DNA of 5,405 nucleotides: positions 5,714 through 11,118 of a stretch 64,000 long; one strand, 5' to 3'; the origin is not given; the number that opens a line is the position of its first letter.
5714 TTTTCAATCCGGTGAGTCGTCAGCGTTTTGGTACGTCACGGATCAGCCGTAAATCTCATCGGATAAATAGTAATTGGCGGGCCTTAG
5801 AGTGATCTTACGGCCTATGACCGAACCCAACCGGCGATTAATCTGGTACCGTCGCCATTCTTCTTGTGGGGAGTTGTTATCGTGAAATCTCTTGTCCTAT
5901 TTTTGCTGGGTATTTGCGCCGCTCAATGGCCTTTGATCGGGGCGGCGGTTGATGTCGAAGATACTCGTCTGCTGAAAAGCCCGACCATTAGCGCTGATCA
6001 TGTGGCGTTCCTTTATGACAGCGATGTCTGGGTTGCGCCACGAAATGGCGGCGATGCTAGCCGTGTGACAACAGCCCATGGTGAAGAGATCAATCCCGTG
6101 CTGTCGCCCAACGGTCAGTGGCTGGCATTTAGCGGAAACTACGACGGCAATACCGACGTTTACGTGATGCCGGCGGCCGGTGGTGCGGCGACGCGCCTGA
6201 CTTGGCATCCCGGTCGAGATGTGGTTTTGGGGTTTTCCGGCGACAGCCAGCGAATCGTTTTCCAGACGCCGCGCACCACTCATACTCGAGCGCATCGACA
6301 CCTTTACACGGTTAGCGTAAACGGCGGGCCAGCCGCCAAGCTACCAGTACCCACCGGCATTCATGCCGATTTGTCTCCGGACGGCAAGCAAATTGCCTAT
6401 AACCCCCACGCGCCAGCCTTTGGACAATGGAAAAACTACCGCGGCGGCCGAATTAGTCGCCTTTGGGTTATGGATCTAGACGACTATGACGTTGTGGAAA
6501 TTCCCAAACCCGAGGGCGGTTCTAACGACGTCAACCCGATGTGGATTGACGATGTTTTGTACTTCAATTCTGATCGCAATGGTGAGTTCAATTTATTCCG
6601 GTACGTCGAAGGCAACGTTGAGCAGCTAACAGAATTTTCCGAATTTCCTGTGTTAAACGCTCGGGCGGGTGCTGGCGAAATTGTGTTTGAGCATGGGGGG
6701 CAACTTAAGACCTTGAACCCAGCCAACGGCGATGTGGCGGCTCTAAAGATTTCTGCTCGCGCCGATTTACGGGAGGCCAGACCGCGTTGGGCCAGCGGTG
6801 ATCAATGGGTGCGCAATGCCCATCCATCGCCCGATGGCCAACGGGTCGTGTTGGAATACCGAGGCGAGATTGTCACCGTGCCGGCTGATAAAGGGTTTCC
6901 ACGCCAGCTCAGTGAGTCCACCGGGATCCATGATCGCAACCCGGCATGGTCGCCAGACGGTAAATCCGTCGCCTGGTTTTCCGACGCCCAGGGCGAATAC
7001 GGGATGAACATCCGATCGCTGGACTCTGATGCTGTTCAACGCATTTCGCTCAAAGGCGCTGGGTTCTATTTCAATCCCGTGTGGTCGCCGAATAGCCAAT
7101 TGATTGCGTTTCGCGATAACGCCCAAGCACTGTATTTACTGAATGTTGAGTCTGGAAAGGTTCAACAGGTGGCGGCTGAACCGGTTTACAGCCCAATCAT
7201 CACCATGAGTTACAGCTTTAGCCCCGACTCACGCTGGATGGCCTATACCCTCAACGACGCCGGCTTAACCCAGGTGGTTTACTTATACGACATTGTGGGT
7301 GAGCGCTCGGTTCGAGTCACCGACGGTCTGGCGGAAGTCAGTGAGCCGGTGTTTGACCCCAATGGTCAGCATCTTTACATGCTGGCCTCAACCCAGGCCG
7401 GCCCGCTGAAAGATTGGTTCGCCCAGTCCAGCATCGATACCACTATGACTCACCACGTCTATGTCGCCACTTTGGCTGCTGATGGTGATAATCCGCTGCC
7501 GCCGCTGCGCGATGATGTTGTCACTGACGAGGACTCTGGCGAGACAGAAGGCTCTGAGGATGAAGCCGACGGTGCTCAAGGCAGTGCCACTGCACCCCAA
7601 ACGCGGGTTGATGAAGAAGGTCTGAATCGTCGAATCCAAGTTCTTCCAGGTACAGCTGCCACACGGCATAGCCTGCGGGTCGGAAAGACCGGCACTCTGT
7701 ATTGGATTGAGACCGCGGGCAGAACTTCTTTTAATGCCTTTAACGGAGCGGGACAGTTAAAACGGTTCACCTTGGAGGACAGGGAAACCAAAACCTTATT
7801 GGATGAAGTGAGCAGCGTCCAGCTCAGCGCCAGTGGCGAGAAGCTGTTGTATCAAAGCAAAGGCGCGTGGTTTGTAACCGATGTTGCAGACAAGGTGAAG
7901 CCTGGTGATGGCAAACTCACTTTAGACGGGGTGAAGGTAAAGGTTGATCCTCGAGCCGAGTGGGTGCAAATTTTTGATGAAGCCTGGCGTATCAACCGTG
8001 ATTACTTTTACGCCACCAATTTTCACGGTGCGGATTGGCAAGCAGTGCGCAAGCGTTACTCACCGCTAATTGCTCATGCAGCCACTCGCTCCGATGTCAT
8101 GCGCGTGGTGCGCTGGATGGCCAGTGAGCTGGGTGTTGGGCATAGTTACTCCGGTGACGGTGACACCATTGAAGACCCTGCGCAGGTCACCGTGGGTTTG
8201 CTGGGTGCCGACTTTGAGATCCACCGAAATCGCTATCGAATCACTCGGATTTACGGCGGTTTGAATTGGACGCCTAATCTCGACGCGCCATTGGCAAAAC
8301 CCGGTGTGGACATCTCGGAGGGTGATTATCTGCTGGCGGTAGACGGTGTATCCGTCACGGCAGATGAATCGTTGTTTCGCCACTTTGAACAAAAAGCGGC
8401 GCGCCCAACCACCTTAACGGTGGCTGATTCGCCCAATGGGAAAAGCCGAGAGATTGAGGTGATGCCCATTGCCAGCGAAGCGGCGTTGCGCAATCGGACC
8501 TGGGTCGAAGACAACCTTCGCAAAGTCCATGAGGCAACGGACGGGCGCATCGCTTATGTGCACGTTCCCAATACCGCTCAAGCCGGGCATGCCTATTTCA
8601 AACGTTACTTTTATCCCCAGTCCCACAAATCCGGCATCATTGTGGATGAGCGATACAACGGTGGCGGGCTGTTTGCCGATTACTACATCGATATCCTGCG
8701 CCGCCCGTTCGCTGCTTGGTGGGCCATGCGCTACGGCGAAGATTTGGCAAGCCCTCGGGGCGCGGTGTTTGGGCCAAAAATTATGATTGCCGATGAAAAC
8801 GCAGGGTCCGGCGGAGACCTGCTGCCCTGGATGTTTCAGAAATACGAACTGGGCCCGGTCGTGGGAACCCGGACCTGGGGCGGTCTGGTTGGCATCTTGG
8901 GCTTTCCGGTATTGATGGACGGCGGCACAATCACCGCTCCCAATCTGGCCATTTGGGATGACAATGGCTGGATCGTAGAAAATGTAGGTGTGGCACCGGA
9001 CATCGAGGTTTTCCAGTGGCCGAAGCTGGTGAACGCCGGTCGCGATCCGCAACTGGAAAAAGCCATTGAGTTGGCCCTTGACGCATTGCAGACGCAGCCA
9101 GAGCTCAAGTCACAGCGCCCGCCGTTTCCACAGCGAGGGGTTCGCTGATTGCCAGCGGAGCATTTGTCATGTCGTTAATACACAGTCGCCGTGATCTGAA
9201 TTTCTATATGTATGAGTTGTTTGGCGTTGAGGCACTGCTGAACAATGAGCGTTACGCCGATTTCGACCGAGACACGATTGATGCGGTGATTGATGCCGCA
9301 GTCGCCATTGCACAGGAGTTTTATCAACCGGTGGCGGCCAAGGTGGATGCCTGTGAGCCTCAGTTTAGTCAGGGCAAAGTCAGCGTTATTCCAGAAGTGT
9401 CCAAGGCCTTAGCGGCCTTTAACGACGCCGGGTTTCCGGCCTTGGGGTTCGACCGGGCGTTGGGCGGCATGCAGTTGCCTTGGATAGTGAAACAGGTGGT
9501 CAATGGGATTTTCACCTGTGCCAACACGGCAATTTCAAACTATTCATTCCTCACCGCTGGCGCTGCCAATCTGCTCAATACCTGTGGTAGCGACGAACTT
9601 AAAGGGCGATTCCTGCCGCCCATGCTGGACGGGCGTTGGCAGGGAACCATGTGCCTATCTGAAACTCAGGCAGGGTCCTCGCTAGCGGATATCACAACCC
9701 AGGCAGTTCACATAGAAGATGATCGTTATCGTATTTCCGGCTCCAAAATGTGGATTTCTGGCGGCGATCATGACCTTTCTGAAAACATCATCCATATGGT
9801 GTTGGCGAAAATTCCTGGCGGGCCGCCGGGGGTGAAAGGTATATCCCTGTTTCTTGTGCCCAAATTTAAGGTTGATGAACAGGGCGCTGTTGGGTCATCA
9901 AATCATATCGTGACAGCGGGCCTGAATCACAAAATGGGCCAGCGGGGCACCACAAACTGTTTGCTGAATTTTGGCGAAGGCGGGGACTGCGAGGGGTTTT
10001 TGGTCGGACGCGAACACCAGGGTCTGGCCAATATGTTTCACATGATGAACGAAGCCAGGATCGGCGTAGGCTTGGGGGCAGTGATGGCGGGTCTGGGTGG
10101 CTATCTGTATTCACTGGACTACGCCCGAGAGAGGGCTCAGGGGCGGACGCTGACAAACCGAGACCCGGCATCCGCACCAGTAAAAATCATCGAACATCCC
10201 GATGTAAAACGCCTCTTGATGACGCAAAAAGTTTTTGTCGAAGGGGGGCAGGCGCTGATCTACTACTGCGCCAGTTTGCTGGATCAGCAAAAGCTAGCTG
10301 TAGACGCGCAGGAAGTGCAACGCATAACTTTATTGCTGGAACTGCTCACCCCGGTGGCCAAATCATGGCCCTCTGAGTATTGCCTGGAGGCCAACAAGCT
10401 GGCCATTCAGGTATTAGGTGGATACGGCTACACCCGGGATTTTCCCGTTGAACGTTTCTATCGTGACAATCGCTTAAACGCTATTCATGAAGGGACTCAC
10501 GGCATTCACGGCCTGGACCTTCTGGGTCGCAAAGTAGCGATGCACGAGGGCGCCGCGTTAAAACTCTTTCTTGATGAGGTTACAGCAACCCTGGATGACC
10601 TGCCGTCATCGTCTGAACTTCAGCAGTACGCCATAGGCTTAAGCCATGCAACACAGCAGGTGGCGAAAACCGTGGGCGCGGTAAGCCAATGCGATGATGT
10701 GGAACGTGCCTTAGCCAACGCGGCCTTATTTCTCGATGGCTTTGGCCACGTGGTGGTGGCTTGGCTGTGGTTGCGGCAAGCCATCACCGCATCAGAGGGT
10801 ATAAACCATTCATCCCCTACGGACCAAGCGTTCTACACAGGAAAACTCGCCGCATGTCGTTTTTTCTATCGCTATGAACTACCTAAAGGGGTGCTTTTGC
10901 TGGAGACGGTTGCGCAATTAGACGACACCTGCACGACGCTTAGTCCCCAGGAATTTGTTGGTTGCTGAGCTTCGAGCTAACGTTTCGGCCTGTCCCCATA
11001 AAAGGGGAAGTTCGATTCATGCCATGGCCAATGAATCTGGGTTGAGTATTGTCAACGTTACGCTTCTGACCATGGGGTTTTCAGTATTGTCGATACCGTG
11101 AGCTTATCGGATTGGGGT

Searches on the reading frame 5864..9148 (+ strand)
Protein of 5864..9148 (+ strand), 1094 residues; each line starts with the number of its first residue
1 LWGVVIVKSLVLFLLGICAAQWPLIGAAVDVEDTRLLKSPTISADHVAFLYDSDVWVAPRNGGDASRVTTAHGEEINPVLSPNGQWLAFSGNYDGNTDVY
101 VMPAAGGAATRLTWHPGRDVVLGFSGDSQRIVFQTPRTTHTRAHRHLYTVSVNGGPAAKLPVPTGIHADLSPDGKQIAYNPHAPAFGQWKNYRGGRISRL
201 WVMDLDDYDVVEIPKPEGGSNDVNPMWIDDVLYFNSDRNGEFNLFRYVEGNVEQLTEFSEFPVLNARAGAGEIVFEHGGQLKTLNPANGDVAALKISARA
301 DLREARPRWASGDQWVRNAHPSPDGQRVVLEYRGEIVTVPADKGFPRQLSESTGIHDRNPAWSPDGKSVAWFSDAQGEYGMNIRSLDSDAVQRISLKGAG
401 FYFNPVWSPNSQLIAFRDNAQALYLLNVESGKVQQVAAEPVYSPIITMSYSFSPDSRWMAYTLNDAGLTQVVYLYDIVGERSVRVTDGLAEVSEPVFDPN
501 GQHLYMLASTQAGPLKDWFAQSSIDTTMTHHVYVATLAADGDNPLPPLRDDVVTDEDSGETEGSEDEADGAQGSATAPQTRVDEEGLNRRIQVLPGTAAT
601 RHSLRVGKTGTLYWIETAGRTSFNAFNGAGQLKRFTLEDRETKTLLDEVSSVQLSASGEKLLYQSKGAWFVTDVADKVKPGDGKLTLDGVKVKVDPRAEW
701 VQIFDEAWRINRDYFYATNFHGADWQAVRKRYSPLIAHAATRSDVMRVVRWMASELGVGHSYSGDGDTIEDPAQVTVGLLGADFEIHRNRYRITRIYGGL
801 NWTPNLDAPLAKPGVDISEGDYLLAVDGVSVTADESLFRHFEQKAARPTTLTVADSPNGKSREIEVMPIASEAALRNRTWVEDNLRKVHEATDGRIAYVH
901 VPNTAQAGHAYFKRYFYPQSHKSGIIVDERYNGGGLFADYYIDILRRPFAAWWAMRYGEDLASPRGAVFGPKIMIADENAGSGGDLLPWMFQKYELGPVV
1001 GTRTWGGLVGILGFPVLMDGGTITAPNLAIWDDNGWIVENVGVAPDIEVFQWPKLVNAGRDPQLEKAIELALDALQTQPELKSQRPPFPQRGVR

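Call 7: search_protein_families(library=pfam, proteins=[window:5864-9148:+], max_evalue=0.0001)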
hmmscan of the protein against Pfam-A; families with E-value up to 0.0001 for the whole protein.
window:5864-9148:+ (1094 aa): 6 families
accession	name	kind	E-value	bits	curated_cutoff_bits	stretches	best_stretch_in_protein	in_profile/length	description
PF07676.18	PD40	-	3e-30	103.9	20.9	2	347-379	2-34/38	WD40-like Beta Propeller Repeat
PF14685.13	PDZ_Tricorn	-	1.2e-22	80.1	25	1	778-866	1-88/88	Tricorn protease PDZ domain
PF14684.11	Tricorn_C1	-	1.7e-19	69.9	24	1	696-752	1-57/59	Tricorn protease C1 domain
PF03572.23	Peptidase_S41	-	1.1e-14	54.8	24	1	895-1049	1-165/165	Peptidase family S41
PF00930.27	DPPIV_N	-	3e-08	33.2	22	0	51-123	21-89/354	Dipeptidyl peptidase IV (DPP IV) N-terminal region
PF25174.1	Beta-prop_THOC3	-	1.4e-06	28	305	0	448-541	92-181/272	THOC3 beta-propeller domain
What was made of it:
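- Checked: The tricorn-like S41 protease at 5864-9148 is confirmed (call 7).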

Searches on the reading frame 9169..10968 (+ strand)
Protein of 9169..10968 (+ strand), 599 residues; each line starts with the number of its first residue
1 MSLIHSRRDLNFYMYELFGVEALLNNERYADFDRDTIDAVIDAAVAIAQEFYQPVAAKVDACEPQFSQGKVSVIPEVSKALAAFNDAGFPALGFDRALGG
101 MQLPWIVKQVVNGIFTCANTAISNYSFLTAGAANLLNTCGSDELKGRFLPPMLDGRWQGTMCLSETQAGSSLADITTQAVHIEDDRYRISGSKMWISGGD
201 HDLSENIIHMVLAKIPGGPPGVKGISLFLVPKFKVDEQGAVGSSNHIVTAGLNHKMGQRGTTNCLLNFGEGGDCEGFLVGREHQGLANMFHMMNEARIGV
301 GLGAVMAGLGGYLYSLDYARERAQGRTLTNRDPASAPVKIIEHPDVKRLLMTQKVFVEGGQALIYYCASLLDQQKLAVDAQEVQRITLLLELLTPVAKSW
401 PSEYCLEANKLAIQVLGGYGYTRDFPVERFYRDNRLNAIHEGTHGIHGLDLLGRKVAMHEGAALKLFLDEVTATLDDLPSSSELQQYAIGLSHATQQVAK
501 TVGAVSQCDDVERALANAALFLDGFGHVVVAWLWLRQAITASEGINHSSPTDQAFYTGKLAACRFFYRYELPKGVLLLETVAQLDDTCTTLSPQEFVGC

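Call 7: search_protein_families(library=pfam, proteins=[window:9169-10968:+], max_evalue=0.0001)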
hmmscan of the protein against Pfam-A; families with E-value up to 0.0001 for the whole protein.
window:9169-10968:+ (599 aa): 5 families
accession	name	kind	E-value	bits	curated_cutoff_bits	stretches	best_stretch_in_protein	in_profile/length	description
PF12806.12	Acyl-CoA_dh_C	-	4.2e-27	95.2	30.3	1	467-591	1-123/124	Acetyl-CoA dehydrogenase C-terminal like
PF00441.29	Acyl-CoA_dh_1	-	4.2e-19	69.6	22.4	1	284-449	2-143/150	Acyl-CoA dehydrogenase, C-terminal domain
PF02770.24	Acyl-CoA_dh_M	-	2.9e-10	40.6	33.3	1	161-268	2-94/97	Acyl-CoA dehydrogenase, middle domain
PF08028.16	Acyl-CoA_dh_2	-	4.9e-07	30.5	22.7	1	316-443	15-132/134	Acyl-CoA dehydrogenase, C-terminal domain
PF02771.21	Acyl-CoA_dh_N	-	6.4e-07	30.2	22.9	1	38-155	5-112/113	Acyl-CoA dehydrogenase, N-terminal domain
